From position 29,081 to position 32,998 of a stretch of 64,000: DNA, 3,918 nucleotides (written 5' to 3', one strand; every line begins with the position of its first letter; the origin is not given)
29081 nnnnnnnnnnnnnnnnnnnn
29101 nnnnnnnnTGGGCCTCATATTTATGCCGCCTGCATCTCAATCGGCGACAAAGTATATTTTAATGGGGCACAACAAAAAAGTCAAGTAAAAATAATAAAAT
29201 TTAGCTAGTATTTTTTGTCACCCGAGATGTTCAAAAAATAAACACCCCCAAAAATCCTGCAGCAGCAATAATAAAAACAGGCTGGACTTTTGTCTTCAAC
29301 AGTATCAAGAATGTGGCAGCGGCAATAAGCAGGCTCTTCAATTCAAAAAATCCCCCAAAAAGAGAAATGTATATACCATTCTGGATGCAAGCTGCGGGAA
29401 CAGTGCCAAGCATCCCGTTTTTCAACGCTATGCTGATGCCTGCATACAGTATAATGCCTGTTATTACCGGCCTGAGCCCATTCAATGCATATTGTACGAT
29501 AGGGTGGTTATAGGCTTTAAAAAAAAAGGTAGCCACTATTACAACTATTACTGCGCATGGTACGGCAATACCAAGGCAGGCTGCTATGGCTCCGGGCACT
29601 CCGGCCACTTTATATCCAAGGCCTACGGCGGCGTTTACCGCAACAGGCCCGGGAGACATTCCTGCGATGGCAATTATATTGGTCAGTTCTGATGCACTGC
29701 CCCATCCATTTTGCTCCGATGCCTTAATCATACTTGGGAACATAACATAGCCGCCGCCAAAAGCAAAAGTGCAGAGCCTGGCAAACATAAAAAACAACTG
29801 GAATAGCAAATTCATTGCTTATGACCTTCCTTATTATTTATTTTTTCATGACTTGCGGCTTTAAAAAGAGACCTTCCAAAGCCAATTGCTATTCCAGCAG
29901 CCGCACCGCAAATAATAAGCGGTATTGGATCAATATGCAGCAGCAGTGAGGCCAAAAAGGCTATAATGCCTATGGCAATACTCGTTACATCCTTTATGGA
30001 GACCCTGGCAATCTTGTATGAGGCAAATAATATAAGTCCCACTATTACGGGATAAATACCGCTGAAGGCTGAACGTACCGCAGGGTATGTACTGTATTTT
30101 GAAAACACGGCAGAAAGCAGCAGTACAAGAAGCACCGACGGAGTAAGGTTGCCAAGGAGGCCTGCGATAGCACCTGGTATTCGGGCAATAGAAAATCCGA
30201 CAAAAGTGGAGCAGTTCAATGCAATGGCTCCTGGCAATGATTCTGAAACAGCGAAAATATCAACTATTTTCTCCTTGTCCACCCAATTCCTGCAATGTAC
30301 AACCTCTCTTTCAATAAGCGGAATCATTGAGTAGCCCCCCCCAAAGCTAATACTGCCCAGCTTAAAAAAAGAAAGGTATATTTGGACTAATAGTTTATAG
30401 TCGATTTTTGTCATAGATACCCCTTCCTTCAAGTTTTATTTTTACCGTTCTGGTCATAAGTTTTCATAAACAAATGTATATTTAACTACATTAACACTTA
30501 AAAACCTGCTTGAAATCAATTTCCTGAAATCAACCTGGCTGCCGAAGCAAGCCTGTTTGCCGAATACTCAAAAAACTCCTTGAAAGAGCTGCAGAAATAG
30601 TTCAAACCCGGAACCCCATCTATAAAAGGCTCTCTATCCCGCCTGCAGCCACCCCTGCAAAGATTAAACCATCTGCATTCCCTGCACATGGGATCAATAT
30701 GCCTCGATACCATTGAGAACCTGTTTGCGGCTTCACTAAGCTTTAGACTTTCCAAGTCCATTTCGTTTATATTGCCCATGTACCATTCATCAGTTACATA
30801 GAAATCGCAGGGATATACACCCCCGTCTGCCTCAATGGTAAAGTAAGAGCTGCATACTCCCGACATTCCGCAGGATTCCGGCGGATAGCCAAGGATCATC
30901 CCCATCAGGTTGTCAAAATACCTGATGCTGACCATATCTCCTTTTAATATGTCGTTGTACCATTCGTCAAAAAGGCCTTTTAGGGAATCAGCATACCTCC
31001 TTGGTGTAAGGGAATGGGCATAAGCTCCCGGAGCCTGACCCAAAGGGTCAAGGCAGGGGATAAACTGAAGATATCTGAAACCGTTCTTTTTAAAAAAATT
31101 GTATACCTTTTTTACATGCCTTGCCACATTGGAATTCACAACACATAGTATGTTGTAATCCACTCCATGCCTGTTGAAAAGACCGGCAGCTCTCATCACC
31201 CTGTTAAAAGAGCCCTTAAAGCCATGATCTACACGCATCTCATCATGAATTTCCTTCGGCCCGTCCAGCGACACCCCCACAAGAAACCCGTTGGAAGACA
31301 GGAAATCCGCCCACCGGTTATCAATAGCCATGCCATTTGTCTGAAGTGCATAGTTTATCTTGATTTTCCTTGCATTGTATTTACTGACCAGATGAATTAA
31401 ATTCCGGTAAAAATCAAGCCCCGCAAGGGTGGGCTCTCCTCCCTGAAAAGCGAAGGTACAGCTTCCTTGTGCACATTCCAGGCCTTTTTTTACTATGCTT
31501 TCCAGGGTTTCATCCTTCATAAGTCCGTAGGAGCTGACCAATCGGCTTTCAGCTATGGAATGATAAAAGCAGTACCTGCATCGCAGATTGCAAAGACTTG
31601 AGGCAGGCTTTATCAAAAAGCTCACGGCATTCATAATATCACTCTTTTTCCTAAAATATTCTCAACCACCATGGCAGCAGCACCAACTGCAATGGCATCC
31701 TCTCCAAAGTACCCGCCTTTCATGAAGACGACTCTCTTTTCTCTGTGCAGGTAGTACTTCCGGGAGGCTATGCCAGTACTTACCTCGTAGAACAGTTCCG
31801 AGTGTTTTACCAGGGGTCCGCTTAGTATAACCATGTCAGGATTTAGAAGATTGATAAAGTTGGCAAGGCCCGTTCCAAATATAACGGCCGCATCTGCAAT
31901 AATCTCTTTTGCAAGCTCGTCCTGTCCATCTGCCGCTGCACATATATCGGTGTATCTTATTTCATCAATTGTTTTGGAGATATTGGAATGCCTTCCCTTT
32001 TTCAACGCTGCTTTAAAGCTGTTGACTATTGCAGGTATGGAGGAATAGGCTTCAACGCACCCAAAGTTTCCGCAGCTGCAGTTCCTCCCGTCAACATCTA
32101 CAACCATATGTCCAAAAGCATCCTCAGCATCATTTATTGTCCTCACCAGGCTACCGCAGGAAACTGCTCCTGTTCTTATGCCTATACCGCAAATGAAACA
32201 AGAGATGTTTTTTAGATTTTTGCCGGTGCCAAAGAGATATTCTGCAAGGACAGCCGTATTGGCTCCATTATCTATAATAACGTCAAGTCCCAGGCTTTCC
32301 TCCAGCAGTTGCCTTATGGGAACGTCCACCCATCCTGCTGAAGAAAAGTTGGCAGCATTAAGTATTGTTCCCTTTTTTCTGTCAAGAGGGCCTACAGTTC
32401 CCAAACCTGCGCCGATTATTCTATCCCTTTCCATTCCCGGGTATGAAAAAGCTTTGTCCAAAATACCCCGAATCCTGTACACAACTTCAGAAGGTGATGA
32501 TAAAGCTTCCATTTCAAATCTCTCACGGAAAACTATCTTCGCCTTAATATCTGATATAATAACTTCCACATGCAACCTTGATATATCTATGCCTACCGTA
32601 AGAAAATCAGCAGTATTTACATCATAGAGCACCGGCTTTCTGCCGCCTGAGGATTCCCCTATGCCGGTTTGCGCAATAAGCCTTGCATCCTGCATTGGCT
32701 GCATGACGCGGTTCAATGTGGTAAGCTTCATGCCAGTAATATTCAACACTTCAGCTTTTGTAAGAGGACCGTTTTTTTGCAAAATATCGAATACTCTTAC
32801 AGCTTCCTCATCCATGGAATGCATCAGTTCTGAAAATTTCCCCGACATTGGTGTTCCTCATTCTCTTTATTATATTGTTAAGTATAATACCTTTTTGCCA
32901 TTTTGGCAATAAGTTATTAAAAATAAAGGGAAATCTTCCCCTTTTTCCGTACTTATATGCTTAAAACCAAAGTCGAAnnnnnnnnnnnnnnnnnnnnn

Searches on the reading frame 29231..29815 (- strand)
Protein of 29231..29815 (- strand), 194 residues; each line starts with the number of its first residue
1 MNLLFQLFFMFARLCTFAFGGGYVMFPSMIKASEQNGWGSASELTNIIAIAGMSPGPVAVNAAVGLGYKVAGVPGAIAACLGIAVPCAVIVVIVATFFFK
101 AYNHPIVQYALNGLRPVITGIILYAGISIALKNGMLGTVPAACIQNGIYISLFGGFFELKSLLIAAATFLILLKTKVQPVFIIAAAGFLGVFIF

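Call 8: search_protein_families(library=pfam, proteins=[window:29231-29815:-])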
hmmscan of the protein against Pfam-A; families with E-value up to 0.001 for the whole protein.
window:29231-29815:- (194 aa): 1 family
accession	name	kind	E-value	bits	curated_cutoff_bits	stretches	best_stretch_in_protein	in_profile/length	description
PF02417.20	Chromate_transp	-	1.7e-36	126.2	28.6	1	5-191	1-166/166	Chromate transporter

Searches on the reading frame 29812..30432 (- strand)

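Call 8: search_protein_families(library=pfam, proteins=[window:29812-30432:-])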
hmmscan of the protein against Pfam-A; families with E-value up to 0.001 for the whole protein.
window:29812-30432:- (206 aa): 1 family
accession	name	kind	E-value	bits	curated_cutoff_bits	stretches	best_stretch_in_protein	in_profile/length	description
PF02417.20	Chromate_transp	-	3.4e-46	157.7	28.6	1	17-181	2-166/166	Chromate transporter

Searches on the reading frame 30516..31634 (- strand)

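Call 8: search_protein_families(library=pfam, proteins=[window:30516-31634:-])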
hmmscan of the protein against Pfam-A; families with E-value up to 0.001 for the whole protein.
window:30516-31634:- (372 aa): 3 families
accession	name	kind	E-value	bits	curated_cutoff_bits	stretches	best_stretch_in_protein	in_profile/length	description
PF04055.27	Radical_SAM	-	3.9e-16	60.1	29.5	1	14-167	6-152/166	Radical SAM superfamily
PF13186.11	SPASM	-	1.9e-10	41.3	21.5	1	262-320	5-66/67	Iron-sulfur cluster-binding domain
PF13353.11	Fer4_12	-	0.00011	22.9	22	1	14-145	14-134/137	4Fe-4S single cluster domain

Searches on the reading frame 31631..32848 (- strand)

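Call 8: search_protein_families(library=pfam, proteins=[window:31631-32848:-])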
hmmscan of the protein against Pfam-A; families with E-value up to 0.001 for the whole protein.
window:31631-32848:- (405 aa): 2 families
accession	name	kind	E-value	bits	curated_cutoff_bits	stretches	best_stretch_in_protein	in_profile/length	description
PF00480.26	ROK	-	1e-39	137.2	22.9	1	84-395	1-292/294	ROK family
PF02002.24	TFIIE_alpha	-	0.00064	20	22.9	0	12-78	11-77/105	TFIIE alpha subunit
